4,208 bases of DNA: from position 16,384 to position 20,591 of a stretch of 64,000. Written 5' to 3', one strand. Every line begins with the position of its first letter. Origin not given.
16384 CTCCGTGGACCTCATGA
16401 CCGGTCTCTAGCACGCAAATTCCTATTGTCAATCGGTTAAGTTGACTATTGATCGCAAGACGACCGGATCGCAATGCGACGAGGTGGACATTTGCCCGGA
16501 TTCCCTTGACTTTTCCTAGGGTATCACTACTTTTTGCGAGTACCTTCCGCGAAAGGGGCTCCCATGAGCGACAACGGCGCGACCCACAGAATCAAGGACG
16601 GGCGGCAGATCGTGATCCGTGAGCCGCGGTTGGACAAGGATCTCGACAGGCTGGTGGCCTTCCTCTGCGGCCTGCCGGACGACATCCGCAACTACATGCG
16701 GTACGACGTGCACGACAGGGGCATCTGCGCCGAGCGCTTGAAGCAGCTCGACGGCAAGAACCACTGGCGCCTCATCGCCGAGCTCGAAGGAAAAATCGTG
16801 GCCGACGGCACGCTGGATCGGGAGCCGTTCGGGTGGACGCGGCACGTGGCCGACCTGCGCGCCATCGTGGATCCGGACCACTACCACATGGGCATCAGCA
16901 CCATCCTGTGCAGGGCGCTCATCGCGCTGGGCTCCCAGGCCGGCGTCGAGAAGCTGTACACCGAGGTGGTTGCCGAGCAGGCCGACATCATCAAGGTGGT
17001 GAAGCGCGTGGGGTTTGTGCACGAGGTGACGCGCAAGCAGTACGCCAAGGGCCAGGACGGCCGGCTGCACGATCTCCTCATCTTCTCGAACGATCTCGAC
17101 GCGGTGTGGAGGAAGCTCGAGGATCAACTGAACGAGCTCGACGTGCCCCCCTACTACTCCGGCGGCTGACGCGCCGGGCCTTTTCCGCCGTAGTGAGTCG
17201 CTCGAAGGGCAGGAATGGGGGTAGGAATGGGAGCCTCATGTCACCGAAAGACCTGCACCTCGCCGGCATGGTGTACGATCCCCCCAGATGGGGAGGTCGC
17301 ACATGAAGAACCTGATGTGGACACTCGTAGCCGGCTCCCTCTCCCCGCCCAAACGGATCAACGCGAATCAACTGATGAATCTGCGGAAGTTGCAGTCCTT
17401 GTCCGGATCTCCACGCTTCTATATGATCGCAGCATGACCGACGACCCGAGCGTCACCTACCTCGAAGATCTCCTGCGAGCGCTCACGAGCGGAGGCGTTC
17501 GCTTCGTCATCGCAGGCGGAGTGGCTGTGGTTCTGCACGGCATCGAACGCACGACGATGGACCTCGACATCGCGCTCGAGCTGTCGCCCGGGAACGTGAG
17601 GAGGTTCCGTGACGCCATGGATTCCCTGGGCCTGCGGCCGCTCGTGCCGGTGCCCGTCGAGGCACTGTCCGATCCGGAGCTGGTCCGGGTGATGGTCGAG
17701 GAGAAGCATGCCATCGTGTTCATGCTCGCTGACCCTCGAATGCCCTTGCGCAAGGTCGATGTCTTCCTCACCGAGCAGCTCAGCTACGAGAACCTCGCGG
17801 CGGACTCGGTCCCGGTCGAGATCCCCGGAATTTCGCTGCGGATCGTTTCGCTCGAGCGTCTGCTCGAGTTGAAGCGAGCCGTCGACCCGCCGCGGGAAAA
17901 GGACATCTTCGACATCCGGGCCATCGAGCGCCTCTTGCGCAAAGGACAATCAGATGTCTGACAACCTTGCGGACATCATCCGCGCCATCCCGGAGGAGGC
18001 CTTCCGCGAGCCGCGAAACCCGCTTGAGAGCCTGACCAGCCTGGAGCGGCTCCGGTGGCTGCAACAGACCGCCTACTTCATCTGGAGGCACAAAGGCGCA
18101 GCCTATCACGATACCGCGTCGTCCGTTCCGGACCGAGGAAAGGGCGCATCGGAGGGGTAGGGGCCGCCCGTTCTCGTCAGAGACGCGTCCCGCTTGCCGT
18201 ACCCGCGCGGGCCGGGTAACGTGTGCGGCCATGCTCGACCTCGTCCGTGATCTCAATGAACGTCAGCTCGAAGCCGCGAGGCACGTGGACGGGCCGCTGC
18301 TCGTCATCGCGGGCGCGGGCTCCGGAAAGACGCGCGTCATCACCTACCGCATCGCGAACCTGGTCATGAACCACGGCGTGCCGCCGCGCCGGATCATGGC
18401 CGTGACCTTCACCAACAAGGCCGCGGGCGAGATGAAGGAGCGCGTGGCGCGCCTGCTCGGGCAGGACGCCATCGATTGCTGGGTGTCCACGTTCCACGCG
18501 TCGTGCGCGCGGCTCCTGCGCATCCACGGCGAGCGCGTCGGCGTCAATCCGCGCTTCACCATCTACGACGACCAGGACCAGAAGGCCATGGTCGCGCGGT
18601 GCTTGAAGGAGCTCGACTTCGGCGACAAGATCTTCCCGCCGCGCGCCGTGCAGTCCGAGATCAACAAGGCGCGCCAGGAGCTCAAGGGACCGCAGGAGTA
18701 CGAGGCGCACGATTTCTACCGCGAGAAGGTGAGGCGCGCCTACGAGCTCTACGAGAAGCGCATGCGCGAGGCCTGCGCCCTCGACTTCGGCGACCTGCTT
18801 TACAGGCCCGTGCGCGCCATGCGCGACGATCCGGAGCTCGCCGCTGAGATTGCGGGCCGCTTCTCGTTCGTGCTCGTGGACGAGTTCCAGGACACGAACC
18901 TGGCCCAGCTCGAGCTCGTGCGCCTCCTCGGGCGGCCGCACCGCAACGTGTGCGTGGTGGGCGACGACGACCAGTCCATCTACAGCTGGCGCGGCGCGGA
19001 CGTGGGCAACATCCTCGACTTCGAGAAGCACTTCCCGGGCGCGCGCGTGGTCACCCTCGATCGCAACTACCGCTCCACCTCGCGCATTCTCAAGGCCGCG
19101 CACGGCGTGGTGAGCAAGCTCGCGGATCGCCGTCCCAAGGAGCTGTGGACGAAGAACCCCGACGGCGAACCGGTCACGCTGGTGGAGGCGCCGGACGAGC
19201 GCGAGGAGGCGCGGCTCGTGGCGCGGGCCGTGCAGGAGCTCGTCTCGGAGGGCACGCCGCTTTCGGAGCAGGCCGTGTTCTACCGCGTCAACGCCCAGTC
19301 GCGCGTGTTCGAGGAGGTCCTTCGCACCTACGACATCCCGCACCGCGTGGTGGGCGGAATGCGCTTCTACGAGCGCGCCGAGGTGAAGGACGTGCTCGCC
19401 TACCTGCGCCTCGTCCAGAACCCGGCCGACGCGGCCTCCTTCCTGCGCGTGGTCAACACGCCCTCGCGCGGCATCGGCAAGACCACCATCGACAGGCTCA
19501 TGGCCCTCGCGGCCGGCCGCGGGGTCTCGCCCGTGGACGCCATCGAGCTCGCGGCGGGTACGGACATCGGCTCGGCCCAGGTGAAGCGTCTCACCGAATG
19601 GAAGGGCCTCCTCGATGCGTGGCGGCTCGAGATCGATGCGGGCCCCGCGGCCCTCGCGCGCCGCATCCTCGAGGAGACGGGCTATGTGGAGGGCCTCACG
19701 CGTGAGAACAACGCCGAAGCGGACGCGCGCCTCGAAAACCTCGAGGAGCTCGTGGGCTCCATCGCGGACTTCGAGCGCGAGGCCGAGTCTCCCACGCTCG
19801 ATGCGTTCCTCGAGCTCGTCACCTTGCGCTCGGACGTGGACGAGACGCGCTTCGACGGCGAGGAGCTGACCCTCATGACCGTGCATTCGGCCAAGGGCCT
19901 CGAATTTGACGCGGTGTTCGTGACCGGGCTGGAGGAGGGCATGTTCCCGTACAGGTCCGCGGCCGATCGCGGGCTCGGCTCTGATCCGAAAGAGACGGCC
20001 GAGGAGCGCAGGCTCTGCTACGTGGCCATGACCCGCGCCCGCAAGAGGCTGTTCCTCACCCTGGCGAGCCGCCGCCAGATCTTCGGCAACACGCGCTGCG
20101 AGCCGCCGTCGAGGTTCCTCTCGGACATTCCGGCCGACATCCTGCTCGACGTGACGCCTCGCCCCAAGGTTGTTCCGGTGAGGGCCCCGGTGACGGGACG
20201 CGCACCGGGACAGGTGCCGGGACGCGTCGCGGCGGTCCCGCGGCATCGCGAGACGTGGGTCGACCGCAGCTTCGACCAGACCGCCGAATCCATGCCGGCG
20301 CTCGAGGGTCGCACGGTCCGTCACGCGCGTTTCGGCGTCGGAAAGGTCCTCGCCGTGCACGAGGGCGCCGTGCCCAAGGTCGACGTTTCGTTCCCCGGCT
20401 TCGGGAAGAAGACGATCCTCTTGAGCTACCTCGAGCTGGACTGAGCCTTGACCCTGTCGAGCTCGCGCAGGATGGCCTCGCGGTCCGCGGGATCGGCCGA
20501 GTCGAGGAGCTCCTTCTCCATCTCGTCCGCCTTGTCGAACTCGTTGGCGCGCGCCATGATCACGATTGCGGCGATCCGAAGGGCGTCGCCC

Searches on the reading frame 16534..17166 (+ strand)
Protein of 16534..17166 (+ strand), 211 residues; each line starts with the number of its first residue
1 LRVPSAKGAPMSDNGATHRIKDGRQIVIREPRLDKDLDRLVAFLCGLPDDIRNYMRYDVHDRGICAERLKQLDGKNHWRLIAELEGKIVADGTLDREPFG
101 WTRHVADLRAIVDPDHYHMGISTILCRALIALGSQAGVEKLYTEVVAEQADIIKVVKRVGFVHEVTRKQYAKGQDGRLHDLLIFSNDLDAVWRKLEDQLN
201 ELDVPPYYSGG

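Call 74: search_protein_families(library=pfam, proteins=[window:16534-17166:+], max_evalue=0.001)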
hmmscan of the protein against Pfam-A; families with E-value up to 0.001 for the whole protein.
window:16534-17166:+ (211 aa): 3 families
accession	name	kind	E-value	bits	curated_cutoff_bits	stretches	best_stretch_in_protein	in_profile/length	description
PF00583.31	Acetyltransf_1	-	3.8e-07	30.8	20.7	1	77-161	33-116/116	Acetyltransferase (GNAT) family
PF13302.13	Acetyltransf_3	-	0.00013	23.1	25.4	1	26-162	2-138/138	Acetyltransferase (GNAT) domain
PF13420.13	Acetyltransf_4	-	0.00029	21.3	24.3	1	80-172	53-145/155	Acetyltransferase (GNAT) domain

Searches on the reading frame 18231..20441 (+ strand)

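Call 74: search_protein_families(library=pfam, proteins=[window:18231-20441:+], max_evalue=0.001)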
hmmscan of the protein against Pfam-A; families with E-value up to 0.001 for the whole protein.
window:18231-20441:+ (737 aa): 8 families
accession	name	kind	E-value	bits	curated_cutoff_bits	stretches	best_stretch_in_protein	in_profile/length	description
PF00580.27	UvrD-helicase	-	8e-86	288.5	23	1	8-269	1-271/271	UvrD/REP helicase N-terminal domain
PF13361.12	UvrD_C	-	2.4e-76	257.9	25.6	1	275-613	2-349/350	UvrD-like helicase C-terminal domain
PF13245.12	AAA_19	-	5.5e-22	78.8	25.1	1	20-252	11-132/134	AAA domain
PF13538.12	UvrD_C_2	-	1.8e-11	44.1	27.4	2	585-609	27-51/52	UvrD-like helicase C-terminal domain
PF13604.12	AAA_30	-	4.9e-07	30.1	27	0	8-72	2-66/191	AAA domain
PF01443.25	Viral_helicase1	-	1.5e-06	28.6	21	0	545-608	178-225/228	Viral superfamily 1 RNA helicase core domain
PF13086.12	AAA_11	-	0.00075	19.8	27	0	8-114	2-100/257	AAA domain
PF13401.12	AAA_22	-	0.00079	20.2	27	0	20-82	5-64/130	AAA domain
